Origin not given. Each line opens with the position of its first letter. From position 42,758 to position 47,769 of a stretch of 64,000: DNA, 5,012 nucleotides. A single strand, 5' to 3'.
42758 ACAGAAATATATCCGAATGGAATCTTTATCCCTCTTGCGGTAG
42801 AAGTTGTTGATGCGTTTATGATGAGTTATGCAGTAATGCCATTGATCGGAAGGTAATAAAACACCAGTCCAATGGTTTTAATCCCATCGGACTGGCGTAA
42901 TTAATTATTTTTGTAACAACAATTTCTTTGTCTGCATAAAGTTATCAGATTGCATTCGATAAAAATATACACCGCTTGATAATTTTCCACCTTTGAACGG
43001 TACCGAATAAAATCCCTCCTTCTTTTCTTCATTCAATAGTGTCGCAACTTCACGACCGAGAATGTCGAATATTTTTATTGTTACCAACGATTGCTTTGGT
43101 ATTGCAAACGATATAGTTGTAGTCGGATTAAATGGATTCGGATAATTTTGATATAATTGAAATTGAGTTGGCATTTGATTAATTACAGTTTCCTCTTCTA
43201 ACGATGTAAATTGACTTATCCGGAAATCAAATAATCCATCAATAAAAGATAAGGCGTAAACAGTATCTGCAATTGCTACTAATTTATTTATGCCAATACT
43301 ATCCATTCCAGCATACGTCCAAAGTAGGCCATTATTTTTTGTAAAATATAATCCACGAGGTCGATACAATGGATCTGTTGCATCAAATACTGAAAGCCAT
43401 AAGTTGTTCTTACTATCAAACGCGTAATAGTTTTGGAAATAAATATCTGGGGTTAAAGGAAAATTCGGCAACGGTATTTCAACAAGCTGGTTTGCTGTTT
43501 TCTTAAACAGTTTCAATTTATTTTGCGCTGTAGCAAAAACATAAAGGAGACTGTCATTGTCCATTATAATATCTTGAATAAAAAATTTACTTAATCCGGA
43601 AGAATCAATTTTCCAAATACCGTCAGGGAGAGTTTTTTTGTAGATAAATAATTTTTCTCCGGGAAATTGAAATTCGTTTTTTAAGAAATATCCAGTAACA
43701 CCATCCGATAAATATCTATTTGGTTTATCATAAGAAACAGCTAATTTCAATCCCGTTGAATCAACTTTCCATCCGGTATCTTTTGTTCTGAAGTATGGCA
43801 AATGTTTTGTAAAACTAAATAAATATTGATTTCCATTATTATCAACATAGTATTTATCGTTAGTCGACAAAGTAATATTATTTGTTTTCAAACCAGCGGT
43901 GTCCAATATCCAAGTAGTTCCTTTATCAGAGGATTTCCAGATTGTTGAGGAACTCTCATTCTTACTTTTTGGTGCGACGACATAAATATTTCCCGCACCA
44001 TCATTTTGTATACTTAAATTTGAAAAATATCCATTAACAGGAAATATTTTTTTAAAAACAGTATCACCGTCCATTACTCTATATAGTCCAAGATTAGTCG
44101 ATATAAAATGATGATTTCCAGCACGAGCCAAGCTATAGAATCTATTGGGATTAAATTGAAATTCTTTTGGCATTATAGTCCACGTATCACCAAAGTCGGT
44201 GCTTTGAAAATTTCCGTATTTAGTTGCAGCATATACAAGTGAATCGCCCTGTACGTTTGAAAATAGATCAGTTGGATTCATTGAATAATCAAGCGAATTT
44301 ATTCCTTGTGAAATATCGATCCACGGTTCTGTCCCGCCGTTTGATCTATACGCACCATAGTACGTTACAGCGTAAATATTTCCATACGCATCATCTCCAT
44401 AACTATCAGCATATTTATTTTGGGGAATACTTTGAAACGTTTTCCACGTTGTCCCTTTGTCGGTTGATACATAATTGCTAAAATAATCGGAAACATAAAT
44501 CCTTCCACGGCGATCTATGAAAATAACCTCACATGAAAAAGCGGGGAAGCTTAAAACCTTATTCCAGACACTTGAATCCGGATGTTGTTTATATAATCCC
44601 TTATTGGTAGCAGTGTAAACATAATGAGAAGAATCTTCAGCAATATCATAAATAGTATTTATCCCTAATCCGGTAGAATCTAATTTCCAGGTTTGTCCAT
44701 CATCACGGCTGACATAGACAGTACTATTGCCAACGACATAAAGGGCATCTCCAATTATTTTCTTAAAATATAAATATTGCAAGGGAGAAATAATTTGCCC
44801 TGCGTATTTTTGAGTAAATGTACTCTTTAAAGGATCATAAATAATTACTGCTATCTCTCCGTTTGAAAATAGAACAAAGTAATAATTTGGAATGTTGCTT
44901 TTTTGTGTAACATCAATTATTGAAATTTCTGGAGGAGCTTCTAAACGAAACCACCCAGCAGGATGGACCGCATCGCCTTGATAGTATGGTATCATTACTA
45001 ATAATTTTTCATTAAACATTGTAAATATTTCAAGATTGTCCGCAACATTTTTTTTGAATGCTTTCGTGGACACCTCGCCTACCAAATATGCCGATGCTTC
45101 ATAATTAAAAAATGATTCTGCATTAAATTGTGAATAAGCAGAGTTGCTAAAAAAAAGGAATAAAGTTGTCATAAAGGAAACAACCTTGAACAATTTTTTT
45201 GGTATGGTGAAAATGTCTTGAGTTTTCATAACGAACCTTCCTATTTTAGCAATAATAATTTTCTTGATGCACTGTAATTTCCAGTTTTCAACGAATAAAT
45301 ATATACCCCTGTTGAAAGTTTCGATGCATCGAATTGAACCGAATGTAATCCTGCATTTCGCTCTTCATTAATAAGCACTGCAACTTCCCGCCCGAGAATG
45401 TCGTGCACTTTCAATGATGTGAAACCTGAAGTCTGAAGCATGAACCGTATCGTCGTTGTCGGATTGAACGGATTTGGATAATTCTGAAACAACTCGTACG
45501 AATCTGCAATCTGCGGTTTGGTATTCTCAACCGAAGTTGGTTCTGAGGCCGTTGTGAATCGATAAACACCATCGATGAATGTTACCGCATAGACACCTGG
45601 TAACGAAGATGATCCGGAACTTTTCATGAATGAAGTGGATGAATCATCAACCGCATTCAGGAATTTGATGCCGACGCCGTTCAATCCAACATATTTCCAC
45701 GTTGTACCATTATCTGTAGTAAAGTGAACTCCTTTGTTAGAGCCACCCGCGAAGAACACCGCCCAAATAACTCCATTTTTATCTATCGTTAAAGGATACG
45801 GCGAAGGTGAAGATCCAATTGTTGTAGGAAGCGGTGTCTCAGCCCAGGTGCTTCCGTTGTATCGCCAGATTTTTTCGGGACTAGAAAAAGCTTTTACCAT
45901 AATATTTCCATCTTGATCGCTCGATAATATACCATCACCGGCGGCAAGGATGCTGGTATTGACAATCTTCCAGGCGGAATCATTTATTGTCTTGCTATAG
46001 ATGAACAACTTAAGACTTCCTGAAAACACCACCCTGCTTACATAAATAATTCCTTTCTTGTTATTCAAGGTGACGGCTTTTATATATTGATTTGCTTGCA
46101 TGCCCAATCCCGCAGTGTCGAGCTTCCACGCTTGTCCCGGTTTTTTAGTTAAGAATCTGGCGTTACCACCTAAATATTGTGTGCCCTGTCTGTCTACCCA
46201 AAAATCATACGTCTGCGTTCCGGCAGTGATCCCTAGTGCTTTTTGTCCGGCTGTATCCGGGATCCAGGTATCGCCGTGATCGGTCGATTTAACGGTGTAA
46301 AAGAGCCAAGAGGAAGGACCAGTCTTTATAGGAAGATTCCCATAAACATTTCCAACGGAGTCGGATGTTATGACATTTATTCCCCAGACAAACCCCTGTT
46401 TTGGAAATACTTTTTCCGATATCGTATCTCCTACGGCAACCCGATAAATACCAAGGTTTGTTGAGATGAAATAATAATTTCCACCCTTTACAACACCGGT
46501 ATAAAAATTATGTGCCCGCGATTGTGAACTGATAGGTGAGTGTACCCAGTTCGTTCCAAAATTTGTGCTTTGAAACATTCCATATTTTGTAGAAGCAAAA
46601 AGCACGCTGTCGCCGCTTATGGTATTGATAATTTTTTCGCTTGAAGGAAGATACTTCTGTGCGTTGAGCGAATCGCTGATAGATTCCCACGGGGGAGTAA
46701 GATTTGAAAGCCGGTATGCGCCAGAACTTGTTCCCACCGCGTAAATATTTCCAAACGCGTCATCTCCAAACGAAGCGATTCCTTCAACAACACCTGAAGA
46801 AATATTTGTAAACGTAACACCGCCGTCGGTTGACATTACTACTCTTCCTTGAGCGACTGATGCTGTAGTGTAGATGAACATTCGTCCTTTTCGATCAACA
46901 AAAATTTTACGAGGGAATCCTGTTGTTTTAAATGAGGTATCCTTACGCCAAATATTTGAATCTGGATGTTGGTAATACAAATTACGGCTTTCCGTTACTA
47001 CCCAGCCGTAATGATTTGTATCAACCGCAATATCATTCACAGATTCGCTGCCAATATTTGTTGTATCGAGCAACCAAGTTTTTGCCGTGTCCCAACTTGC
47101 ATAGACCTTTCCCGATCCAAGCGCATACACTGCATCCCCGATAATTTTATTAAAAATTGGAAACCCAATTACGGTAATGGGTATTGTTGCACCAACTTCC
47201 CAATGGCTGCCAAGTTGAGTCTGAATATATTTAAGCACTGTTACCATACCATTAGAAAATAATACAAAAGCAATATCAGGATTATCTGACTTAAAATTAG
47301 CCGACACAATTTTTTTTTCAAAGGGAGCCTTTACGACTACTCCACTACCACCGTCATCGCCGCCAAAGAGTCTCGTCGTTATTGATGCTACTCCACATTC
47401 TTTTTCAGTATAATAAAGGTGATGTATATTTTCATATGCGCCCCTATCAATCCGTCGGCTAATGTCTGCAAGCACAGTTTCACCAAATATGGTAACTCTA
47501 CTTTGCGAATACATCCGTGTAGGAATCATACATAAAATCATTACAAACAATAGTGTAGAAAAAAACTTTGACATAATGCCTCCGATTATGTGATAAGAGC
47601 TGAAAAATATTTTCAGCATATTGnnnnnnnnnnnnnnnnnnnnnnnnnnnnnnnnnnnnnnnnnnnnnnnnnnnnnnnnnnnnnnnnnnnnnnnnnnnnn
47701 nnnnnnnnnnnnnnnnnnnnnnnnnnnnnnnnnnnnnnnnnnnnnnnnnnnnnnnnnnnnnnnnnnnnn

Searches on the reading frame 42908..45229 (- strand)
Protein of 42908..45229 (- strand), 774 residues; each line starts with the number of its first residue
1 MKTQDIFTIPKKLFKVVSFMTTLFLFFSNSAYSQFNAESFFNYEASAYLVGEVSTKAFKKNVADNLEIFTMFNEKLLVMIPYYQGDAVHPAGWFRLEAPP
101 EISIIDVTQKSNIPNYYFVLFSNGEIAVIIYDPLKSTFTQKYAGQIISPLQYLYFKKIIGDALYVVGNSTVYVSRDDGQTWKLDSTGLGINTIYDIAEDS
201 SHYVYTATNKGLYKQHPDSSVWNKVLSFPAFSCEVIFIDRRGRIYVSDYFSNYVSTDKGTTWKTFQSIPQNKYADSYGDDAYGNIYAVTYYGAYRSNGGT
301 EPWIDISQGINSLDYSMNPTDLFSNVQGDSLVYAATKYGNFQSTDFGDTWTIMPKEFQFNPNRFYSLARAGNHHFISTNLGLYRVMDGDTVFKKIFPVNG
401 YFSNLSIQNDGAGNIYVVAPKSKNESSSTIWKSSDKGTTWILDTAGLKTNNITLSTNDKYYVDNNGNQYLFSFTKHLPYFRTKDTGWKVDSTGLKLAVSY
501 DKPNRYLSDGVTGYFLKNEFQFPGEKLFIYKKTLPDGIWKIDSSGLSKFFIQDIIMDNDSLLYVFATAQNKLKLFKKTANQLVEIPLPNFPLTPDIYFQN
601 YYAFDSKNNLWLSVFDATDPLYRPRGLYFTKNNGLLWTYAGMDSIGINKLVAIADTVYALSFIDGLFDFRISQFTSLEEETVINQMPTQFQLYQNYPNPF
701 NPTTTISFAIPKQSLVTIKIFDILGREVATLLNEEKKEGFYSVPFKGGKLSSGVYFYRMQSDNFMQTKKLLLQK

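Call 20: search_protein_families(library=pfam, proteins=[window:42908-45229:-], max_evalue=0.001)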
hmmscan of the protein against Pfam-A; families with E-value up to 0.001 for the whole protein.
window:42908-45229:- (774 aa): 3 families
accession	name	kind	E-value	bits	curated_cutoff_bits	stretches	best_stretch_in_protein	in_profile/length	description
PF18962.6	Por_Secre_tail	-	5.8e-11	43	27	1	696-771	2-74/75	Secretion system C-terminal sorting domain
PF07494.17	Reg_prop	-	0.00041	20.7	20.4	0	187-209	1-23/24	Two component regulator propeller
PF13585.12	CHU_C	-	0.00046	20.7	27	0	711-769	24-81/86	CHU_C Type IX secretion signal domain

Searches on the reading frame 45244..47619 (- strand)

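Call 20: search_protein_families(library=pfam, proteins=[window:45244-47619:-], max_evalue=0.001)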
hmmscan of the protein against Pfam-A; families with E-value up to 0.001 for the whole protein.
window:45244-47619:- (792 aa): 2 families
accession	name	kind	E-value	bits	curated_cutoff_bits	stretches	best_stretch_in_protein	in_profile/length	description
PF18962.6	Por_Secre_tail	-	1.5e-10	41.6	27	1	714-788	2-73/75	Secretion system C-terminal sorting domain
PF15902.12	Sortilin-Vps10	-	0.00011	21.5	33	0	171-278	2-117/446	Sortilin, neurotensin receptor 3,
